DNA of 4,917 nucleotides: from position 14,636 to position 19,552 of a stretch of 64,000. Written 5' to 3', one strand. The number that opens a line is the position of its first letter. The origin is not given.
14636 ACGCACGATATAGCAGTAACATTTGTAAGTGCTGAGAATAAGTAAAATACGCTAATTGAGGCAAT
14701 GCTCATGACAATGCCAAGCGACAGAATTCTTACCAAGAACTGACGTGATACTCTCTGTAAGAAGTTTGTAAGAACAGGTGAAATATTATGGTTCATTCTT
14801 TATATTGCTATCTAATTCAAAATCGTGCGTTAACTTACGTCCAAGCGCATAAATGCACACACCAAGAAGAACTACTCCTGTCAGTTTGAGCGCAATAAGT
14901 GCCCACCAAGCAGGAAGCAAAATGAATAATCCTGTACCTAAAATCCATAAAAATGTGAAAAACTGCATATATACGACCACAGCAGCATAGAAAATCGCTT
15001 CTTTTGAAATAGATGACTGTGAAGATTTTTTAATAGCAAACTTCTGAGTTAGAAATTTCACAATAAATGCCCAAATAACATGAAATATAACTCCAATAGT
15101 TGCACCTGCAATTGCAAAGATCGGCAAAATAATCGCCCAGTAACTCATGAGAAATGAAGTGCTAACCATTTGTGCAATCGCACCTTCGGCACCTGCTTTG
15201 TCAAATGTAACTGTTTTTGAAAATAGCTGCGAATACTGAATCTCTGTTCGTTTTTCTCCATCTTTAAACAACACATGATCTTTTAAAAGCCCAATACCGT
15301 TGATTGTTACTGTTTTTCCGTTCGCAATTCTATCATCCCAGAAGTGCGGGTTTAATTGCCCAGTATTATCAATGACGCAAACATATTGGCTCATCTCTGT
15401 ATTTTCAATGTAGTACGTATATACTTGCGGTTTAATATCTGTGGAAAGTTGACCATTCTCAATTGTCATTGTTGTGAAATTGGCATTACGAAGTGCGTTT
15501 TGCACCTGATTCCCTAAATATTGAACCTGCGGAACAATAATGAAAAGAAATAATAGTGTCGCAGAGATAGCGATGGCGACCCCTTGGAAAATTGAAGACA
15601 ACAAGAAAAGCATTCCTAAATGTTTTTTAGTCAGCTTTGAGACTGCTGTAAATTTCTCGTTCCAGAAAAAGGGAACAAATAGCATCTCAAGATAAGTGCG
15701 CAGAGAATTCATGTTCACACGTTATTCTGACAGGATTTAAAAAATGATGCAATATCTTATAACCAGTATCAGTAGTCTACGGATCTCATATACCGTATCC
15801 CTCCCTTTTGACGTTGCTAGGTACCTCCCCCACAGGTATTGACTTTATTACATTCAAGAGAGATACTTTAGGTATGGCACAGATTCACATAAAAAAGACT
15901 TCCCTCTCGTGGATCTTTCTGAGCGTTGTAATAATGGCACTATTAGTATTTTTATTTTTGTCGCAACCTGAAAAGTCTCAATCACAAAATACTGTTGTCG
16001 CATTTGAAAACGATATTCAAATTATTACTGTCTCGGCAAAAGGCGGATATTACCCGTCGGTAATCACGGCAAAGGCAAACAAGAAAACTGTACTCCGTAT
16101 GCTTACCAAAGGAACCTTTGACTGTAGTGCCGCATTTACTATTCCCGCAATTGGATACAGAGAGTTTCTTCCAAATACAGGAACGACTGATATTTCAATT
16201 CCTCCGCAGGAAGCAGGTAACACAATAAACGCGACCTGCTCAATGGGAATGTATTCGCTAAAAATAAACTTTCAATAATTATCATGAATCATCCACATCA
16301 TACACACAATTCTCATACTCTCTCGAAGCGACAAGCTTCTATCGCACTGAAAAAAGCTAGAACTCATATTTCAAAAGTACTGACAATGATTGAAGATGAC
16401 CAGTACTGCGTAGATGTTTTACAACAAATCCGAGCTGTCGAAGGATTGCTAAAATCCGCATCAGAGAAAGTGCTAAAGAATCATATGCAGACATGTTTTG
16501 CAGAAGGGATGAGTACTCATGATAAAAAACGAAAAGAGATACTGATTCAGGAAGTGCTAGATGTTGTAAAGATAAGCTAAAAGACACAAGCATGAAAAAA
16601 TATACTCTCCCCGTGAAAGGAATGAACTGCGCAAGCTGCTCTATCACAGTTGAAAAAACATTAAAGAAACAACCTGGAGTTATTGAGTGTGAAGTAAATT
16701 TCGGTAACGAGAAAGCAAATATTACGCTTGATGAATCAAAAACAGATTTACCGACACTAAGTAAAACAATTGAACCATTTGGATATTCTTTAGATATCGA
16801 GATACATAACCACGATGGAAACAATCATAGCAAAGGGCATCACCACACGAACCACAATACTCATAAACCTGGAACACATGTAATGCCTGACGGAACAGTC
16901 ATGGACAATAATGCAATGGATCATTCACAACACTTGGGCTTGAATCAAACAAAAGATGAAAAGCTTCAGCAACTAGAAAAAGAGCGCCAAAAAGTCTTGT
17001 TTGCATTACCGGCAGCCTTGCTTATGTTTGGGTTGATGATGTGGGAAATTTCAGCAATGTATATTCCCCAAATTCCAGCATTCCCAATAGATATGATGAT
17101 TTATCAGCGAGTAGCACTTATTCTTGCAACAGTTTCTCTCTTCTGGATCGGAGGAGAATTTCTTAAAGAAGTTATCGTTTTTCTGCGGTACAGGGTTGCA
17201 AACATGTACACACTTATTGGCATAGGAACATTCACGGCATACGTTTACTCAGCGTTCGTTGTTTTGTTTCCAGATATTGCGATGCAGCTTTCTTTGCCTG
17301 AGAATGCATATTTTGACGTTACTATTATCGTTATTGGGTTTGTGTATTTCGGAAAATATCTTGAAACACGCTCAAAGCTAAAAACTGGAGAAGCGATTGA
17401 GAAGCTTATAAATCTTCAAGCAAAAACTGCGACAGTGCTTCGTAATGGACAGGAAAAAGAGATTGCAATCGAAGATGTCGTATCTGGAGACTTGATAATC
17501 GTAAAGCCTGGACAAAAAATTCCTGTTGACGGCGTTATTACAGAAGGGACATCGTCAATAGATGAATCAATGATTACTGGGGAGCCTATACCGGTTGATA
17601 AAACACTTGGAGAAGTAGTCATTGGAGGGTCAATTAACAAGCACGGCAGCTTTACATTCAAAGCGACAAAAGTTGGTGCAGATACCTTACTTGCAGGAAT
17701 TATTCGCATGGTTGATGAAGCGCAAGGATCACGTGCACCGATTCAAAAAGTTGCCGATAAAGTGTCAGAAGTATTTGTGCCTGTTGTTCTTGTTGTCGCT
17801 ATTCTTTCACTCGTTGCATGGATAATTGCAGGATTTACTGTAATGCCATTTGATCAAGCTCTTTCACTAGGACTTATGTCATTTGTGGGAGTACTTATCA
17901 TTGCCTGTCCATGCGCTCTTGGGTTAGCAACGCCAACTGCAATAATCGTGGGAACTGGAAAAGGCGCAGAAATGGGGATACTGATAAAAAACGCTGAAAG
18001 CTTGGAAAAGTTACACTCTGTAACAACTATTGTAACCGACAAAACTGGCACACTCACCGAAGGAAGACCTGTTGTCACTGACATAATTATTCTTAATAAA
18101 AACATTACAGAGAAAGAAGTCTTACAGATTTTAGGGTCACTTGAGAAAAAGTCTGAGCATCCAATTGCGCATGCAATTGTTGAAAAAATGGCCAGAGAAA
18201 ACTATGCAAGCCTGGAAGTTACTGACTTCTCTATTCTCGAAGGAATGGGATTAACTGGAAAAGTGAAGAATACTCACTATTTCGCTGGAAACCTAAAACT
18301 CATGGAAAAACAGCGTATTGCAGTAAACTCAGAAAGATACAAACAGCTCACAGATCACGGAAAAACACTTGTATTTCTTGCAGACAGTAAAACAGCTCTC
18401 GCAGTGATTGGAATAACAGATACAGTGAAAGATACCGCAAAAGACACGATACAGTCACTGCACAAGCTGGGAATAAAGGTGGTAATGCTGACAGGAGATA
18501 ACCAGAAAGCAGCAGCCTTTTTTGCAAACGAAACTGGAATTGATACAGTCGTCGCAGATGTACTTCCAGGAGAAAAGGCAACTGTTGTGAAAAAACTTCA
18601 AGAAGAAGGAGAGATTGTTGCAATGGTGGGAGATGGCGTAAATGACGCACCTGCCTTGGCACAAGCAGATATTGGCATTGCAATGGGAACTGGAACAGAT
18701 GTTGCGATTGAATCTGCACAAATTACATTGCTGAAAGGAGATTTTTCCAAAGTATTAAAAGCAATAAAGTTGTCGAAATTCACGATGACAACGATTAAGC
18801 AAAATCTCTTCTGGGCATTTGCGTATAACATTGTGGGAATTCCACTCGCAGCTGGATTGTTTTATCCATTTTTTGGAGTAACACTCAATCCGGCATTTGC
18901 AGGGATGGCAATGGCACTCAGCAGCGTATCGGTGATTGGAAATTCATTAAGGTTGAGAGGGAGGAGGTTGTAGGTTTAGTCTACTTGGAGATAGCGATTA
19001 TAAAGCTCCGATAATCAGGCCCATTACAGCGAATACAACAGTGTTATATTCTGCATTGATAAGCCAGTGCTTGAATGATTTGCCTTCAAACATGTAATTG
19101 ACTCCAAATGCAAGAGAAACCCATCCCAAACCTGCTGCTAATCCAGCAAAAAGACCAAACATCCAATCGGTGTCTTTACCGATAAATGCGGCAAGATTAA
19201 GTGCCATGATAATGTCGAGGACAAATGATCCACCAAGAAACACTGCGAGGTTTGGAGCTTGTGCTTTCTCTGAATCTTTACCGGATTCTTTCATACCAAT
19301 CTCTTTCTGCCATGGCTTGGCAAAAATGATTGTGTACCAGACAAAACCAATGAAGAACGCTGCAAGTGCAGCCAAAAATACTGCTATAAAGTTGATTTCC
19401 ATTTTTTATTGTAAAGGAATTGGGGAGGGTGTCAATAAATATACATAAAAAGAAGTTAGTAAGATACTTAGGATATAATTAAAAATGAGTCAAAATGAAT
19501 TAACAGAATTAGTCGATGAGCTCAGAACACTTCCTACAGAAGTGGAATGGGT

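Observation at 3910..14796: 10.9-kb gene for a membrane-anchored giant Gly-rich repeat protein of composite architecture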

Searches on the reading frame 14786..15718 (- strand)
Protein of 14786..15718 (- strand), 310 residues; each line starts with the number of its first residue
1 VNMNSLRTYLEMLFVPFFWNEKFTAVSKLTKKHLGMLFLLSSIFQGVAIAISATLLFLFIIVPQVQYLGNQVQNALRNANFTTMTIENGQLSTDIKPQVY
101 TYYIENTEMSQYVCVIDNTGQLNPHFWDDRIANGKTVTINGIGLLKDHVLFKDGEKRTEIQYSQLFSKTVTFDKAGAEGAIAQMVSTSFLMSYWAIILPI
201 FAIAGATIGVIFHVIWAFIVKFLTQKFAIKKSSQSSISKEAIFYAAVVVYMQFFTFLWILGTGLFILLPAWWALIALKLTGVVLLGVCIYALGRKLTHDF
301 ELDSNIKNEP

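Call 10: search_protein_families(library=pfam, proteins=[window:14786-15718:-], max_evalue=0.01)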
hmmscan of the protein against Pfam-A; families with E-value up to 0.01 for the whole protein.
window:14786-15718:- (310 aa): 0 families

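Call 27: find_encoding_contigs(protein=window:14786-15718:-, flank=10000, max_places=6)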
Protein window:14786-15718:- (310 aa): no gene with exactly this product is on record in the collection.

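Call 53: search_protein_families(library=pfam, proteins=[window:14786-15718:-], max_evalue=1)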
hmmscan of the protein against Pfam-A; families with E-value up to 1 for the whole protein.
window:14786-15718:- (310 aa): 0 families

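Call 74: find_encoding_contigs(protein=window:14786-15712:-, flank=10000, max_places=5)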
Protein window:14786-15712:- (308 aa): 5 contigs read that carry it; 4 places shown.
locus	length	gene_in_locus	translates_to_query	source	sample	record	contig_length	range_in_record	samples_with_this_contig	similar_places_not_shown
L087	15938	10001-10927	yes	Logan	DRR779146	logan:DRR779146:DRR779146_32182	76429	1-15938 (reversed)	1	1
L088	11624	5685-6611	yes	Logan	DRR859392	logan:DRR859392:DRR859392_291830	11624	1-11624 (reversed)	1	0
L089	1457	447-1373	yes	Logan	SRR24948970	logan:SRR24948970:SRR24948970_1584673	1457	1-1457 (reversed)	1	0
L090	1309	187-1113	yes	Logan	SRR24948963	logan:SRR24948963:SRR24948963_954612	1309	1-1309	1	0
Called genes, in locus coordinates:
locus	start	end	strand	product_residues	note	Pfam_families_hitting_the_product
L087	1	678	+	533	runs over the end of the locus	PF01882:DUF58 (weak)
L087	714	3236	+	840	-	PF01841:Transglut_core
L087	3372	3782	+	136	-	PF00072:Response_reg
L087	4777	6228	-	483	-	PF04326:SLFN_AlbA_2, PF13749:HATPase_c_4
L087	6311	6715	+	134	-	PF08570:DUF1761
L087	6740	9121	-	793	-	PF00403:HMA, PF08282:Hydrolase_3 (faint), PF00122:E1-E2_ATPase, PF00702:Hydrolase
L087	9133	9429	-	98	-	PF02583:Trns_repr_metal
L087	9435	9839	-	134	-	PF13473:Cupredoxin_1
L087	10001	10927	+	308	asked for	-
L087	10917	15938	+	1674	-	?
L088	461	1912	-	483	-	PF04326:SLFN_AlbA_2, PF13749:HATPase_c_4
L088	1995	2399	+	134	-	PF08570:DUF1761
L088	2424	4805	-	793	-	PF00403:HMA, PF08282:Hydrolase_3 (faint), PF00122:E1-E2_ATPase, PF00702:Hydrolase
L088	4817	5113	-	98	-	PF02583:Trns_repr_metal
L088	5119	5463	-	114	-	PF13473:Cupredoxin_1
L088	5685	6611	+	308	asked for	-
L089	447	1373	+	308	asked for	-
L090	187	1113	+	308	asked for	-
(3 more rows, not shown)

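Call 76: search_protein_families(library=ncbifam, proteins=[window:14786-15712:-], max_evalue=1)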
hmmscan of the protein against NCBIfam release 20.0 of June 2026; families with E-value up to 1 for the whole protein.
window:14786-15712:- (308 aa): 0 families

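Call 86: search_protein_families(library=pfam, alignment_id=A7, max_evalue=1)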
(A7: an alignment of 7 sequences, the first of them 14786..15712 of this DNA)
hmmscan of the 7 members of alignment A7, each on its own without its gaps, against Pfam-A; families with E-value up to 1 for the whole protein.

A. member 1, window:14786-15712:- (308 aa): 0 families

B. families by the number of members that match (of 7 scanned): 5 families
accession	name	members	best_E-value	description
PF06691.16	DUF1189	3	4.3e-10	Protein of unknown function (DUF1189)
PF01146.22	Caveolin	1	0.086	Caveolin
PF08521.16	2CSK_N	1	0.11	Two-component sensor kinase N-terminal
PF12304.13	BCLP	1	0.16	Beta-casein like protein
PF13789.11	DUF4181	1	0.17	Domain of unknown function (DUF4181)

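Call 87: search_solved_structures(query=A7, max_evalue=1)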
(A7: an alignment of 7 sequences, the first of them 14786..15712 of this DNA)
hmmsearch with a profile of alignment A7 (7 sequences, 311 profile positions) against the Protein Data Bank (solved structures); distinct sequences matched with E-value up to 1: 9.
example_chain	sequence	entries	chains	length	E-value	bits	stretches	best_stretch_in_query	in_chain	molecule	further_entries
5ee7_A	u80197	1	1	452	0.11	14.9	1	175-290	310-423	Glucagon receptor,Endolysin,Glucagon receptor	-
7v35_R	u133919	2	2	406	0.79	12.1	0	175-276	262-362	Glucagon receptor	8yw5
8jiq_R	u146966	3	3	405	0.8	12.1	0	175-276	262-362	Glucagon receptor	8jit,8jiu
8wg8_R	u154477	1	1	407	0.8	12.1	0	175-276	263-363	Glucagon receptor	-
6lmk_R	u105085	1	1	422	0.86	12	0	175-276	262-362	Glucagon receptor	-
9mzg_R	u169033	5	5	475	0.93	11.9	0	175-276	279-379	Glucagon receptor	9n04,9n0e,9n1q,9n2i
8jrv_R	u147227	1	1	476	0.94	11.9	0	175-276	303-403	HA signal peptide,HPC4 purification tag,Glucagon receptor,C-terminal tail of Vasopressin V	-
8jru_R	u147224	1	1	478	0.94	11.9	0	175-276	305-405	HA signal peptide,HPC4 purification tag,Glucagon receptor,C-terminal tail of Vasopressin V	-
6whc_R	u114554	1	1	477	0.96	11.9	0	175-276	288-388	Glucagon receptor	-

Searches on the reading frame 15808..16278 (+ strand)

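Call 10: search_protein_families(library=pfam, proteins=[window:15808-16278:+], max_evalue=0.01)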
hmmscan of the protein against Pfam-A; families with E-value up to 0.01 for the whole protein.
window:15808-16278:+ (156 aa): 1 family
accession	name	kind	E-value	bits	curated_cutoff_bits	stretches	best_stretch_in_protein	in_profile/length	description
PF13473.12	Cupredoxin_1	-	1.8e-10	41.2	27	1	42-149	2-97/104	Cupredoxin-like domain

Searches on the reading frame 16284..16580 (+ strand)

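Call 10: search_protein_families(library=pfam, proteins=[window:16284-16580:+], max_evalue=0.01)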
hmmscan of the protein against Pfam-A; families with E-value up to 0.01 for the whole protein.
window:16284-16580:+ (98 aa): 1 family
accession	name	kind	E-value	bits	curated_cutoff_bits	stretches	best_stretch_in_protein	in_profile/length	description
PF02583.22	Trns_repr_metal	-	2.4e-18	66.7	22.8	1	15-93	2-74/78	Metal-sensitive transcriptional repressor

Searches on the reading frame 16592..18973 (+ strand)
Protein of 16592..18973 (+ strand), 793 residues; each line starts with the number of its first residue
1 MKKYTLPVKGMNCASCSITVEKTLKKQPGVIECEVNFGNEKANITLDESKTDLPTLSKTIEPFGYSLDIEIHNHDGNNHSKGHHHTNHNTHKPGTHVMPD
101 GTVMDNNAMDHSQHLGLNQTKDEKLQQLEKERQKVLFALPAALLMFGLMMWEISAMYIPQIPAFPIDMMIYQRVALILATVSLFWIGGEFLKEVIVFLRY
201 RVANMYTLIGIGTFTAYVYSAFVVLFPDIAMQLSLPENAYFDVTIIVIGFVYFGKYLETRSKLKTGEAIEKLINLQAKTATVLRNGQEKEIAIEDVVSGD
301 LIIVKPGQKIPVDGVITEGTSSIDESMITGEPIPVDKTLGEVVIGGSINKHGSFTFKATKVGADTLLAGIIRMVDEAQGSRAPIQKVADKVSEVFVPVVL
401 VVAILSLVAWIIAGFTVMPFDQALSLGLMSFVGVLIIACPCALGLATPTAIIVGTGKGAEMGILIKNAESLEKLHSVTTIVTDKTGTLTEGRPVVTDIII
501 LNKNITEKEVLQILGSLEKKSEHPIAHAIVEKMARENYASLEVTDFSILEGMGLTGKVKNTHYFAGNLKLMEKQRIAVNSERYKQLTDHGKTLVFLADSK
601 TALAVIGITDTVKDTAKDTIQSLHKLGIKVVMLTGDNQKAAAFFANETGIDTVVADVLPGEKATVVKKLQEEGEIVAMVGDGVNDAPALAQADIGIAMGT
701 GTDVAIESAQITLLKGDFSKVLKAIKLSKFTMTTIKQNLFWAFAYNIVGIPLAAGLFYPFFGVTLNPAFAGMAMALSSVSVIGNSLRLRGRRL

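Call 10: search_protein_families(library=pfam, proteins=[window:16592-18973:+], max_evalue=0.01)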
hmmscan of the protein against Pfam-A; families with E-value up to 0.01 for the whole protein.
window:16592-18973:+ (793 aa): 5 families
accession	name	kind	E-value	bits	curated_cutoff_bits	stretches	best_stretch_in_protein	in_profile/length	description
PF00122.25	E1-E2_ATPase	-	1.2e-55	188.2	28.1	1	275-460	2-180/181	E1-E2 ATPase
PF00702.32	Hydrolase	-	1e-36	127.6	26.4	1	478-693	2-191/191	haloacid dehalogenase-like hydrolase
PF00403.32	HMA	-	1.1e-15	58.2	24.8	1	5-65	1-61/62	Heavy-metal-associated domain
PF08282.18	Hydrolase_3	-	7e-07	29.7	20.9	1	665-722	195-252/255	haloacid dehalogenase-like hydrolase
PF12710.13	HAD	-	0.00077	20.4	27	1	612-689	86-188/189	haloacid dehalogenase-like hydrolase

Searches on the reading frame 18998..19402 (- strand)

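Call 10: search_protein_families(library=pfam, proteins=[window:18998-19402:-], max_evalue=0.01)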
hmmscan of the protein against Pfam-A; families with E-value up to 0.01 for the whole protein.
window:18998-19402:- (134 aa): 1 family
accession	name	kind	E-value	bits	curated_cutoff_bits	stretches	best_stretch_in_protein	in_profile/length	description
PF08570.15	DUF1761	-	6.8e-26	91.4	31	1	6-132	1-123/123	Protein of unknown function (DUF1761)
